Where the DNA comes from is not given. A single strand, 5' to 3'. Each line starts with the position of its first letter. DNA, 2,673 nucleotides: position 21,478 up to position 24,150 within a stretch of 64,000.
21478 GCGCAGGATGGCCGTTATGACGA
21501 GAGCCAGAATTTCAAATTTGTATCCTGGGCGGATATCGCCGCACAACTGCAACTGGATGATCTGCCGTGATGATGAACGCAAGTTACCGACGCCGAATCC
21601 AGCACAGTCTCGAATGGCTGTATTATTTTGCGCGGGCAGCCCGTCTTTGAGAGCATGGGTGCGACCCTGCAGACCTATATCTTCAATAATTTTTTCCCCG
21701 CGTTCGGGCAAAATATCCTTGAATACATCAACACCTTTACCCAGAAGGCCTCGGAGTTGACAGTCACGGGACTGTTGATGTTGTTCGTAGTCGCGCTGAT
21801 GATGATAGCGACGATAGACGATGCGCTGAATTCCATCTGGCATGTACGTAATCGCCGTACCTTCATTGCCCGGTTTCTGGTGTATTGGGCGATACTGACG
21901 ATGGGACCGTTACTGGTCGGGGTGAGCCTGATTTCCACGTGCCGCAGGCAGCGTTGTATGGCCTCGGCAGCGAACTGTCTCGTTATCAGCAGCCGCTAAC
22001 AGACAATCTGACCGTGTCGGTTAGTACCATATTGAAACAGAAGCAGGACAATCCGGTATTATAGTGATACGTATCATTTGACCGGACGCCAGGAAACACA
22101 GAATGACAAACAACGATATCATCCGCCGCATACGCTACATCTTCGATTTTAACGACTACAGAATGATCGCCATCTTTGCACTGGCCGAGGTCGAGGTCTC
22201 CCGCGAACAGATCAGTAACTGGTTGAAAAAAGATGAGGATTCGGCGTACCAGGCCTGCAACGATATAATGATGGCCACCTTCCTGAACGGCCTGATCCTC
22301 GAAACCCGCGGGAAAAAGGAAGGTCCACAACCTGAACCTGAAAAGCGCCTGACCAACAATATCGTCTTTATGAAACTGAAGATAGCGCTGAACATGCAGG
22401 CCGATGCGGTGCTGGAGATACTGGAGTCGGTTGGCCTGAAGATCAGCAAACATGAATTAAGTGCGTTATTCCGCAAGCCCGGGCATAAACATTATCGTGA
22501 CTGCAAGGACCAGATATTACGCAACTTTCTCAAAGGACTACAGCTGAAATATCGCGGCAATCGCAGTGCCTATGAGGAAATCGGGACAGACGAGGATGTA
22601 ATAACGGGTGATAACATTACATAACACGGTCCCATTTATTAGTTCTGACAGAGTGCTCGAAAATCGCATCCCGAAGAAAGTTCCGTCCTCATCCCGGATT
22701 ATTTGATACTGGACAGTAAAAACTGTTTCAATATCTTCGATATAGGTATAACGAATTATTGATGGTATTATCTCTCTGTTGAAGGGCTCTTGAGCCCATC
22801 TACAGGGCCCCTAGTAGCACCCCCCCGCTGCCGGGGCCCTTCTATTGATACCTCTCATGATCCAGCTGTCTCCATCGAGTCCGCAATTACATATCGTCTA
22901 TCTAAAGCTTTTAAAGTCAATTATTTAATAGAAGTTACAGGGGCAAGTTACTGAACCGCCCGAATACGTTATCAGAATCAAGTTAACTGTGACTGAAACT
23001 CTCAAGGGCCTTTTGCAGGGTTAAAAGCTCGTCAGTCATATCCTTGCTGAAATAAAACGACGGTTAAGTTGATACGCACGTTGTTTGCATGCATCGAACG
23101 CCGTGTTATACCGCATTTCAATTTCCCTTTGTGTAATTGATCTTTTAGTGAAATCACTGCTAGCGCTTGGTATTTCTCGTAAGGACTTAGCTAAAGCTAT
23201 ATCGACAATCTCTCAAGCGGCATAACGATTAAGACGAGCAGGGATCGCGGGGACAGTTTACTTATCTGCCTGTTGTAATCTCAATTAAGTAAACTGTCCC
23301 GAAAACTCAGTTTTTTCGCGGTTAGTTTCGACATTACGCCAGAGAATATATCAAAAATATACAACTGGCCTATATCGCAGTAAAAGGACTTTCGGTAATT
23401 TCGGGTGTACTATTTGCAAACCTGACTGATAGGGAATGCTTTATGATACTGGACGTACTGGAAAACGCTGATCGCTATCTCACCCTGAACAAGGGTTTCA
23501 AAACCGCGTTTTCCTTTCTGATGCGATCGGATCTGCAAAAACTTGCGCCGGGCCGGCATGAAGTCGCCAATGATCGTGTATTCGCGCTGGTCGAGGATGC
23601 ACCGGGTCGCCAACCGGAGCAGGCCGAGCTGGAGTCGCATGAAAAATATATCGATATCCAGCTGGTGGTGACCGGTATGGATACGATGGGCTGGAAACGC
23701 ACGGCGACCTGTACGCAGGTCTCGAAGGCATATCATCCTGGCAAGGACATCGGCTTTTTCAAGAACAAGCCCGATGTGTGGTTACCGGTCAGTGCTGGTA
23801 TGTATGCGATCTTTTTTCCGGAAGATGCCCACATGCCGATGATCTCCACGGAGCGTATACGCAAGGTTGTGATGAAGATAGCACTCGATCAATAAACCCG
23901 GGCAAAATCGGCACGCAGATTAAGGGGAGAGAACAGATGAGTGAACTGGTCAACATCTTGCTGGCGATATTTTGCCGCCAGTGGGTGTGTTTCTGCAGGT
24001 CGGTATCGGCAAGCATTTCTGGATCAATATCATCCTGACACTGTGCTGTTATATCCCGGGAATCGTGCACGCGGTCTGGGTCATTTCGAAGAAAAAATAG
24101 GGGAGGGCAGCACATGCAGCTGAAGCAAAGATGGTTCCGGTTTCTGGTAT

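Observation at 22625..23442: ~800-bp ORF-free, AT-rich region with three GC-rich perfect hairpins - candidate sRNA locus or decayed element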

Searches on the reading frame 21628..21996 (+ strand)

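Call 83: search_protein_families(library=pfam, proteins=[window:21628-21996:+], max_evalue=0.001)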
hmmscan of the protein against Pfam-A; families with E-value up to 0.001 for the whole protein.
window:21628-21996:+ (123 aa): 1 family
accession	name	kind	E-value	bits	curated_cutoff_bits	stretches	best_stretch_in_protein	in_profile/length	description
PF03631.20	Virul_fac_BrkB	-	5.6e-17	62.7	33.7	1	10-104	40-135/259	Virulence factor BrkB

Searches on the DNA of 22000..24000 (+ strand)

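Call 4: search_rna_families(source=window, start=22000, end=24000, threshold=evalue, max_evalue=10, show_alignments=3)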
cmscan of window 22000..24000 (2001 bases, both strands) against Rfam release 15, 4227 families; matches with E-value up to 10: 5.
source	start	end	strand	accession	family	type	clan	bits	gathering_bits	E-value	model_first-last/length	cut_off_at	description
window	22777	22845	+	RF01066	6C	Cis-reg;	-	24.7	47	1.6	1-75/75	no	6C RNA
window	23250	23300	+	RF04003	mir-4841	Gene; miRNA;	-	16.8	100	9.4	17-70/86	no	mir-4841 microRNA precursor family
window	22766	22859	+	RF02115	FAM13A-AS1_2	Gene; lncRNA;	-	14.4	38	5.8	1-110/110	no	FAM13A antisense RNA 1 conserved region 2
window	23248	23302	+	RF04156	MIR2670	Gene; miRNA;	-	13.9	117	8.7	1-200/200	no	MIR2670 microRNA precursor family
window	23791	23948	-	RF01951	SOX2OT_exon1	Gene; lncRNA;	-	12.6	65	6.2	78-230/230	no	SOX2 overlapping transcript exon 1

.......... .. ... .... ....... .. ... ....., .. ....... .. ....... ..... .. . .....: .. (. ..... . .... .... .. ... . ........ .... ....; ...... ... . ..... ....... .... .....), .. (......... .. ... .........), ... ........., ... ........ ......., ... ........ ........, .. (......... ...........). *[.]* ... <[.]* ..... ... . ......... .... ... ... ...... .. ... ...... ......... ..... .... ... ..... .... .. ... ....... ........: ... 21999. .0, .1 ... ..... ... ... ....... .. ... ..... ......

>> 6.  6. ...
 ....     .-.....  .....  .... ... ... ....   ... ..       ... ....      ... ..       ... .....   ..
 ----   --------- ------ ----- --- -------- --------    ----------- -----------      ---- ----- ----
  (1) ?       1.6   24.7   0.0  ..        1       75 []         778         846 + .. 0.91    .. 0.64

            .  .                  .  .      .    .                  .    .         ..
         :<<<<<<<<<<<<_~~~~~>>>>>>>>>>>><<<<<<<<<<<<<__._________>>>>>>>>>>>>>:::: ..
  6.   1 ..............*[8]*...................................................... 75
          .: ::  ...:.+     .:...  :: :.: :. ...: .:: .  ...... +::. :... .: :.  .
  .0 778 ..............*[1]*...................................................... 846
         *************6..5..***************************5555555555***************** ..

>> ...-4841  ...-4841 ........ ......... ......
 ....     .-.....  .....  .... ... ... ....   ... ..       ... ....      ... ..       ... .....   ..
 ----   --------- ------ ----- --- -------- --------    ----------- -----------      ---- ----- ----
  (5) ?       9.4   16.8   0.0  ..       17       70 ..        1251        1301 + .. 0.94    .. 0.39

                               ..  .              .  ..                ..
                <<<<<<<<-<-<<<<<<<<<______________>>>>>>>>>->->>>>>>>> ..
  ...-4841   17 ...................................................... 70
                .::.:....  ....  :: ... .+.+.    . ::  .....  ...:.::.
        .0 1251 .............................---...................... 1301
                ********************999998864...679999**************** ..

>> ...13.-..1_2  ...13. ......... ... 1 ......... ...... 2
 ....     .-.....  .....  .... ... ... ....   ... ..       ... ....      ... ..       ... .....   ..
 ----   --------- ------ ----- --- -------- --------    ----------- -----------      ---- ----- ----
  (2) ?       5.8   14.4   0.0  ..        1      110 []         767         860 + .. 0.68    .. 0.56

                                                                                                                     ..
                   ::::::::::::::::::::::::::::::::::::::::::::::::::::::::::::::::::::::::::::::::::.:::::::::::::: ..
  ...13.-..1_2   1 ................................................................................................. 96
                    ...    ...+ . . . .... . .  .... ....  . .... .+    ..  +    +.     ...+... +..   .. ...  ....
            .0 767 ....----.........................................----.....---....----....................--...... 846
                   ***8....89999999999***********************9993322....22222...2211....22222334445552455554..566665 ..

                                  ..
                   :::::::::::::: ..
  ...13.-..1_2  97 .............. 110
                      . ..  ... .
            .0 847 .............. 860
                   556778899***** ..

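Call 23: search_dna_similar(query=window:22625-23442:+, collection=plasmids, mode=distant, max_evalue=1)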
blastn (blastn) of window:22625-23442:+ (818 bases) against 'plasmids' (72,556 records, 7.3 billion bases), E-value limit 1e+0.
Records with a match: 1; places in all: 1; records where one place covers at least 80% of the query: 0.
Best place of each record, by identity: 90-95% 1.
By first word of the organism name: Pseudomonas 1.
By predicted mobility (MOB-suite, as given by PLSDB): conjugative 1.
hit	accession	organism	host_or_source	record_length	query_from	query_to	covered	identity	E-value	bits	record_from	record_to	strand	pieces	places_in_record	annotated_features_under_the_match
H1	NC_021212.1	Pseudomonas sp. GLE121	Ecology Glacier ice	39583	657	685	4%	93.1%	2e-1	45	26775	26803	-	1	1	none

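Call 24: search_dna_similar(query=window:22625-23442:+, collection=phages, mode=distant, max_evalue=1)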
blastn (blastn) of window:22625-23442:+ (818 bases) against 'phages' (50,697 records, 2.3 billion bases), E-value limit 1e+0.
No match.

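Call 87: build_rna_model(alignment_id=A6, structure=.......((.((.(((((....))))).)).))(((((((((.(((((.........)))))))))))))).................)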
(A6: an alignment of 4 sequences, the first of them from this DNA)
Model R1 built from alignment A6 (4 sequences, 88 columns); structure: as given.
model positions 87; base pairs 23; branch points 1; effective number of sequences 1.05; information 0.653 bits per position. Calibrated on 0.2 Mb of random sequence (short: E-values are rough).
structure used (alignment columns):
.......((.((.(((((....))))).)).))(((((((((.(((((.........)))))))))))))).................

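Call 88: search_with_rna_model(model_id=R1, sources=[window, L001, L002, L003, L004, L005, L006, L007, L008, L009, L010, L011, L012, L013, L014, L015, L016, L017, L018, L019, L020, L021, L022, L023, L024, L025, L026, L027, L028, L029, L030, L031, L032, L033, L034, L035, L036, L037, L038, L039, L040, L041, L042, L043, L044, L045, L046, L047, L048, L049, L050, L051, L052, L053, L054, L055, L056, L057, L058, L059, L060, L061, L062, L063, L064, L065, L066, L067, L068, L069, L070, L071, L072, L073, L074, L075, L076, L077, L078, L079, L080, L091, L092], max_evalue=10)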
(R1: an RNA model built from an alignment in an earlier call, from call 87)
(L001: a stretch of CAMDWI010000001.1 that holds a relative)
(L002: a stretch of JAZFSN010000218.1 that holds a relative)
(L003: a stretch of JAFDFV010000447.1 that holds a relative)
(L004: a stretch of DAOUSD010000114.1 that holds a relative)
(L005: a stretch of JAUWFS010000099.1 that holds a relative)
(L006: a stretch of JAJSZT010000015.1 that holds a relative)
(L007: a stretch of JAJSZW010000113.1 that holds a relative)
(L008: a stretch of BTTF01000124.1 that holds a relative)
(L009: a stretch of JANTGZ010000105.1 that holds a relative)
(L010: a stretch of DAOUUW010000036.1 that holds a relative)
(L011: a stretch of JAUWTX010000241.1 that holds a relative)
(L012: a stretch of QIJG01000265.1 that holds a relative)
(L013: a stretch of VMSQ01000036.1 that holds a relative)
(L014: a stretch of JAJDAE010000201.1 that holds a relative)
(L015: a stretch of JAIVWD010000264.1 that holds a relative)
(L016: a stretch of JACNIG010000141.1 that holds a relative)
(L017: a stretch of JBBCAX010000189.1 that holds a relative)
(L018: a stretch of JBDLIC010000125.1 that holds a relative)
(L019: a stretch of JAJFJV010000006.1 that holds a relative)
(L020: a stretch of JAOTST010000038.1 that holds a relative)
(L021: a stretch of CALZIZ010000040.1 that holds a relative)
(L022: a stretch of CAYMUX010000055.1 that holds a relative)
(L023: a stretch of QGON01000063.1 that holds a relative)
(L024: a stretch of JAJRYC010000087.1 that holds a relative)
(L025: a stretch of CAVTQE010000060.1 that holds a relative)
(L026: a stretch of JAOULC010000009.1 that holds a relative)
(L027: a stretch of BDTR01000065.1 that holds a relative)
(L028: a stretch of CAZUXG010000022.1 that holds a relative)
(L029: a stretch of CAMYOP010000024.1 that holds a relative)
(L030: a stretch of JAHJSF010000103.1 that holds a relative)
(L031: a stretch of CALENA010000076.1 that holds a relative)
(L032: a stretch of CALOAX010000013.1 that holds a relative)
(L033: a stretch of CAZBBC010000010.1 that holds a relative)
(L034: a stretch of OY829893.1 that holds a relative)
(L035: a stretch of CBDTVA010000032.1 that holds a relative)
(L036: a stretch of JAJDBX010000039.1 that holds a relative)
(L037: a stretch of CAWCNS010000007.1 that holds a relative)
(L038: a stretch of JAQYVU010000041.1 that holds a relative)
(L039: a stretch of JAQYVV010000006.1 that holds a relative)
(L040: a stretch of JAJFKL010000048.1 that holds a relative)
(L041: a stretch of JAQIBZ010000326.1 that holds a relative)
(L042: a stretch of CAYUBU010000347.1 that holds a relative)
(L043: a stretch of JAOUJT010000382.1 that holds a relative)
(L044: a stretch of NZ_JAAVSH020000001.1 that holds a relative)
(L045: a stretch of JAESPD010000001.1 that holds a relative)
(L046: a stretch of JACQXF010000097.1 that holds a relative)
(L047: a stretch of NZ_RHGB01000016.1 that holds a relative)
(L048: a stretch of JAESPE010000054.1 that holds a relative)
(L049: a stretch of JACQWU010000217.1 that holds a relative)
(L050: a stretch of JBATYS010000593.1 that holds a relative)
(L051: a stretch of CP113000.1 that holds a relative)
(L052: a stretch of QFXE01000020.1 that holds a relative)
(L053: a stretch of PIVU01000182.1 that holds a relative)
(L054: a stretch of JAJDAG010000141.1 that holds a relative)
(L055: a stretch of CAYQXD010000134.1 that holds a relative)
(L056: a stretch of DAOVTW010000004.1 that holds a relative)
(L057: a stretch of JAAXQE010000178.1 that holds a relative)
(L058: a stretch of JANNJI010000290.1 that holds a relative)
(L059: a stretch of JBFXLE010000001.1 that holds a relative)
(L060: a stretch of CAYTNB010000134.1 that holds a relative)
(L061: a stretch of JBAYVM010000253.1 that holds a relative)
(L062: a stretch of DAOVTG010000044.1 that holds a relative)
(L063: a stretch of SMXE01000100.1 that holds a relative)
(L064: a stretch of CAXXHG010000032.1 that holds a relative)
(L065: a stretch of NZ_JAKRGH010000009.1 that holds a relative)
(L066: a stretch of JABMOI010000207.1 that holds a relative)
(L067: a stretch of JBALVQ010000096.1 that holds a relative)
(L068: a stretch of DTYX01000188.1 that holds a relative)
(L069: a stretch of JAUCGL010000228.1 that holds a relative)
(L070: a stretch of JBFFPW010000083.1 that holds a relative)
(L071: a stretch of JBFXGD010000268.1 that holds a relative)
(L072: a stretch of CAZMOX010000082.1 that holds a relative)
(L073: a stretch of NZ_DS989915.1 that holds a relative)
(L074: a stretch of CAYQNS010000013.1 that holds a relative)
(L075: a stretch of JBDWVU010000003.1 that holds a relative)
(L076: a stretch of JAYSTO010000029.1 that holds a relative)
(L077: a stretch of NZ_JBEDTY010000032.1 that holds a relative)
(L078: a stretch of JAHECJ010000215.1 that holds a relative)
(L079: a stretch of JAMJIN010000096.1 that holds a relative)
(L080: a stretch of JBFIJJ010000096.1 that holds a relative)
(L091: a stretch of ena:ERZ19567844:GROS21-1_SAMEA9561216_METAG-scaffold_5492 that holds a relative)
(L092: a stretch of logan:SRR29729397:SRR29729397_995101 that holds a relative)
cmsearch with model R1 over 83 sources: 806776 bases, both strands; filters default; matches with E-value up to 10: 10.
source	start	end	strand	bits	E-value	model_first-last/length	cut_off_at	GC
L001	6670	6756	+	114.7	2.2e-30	1-87/87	no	0.61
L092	1522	1608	+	112.7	8.5e-30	1-87/87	no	0.62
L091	3359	3445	+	110.4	3.8e-29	1-87/87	no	0.64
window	22771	22856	+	102.4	8.7e-27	1-87/87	no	0.6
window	22751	22810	-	20.8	0.006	1-87/87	no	0.47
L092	1501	1561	-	20.3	0.0079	1-87/87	no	0.49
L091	3338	3398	-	18.8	0.022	1-87/87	no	0.52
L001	6649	6709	-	15.9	0.15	1-87/87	no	0.48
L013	6632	6721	+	10.5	6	1-87/87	no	0.48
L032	6468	6537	-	9.8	9.6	1-87/87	no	0.6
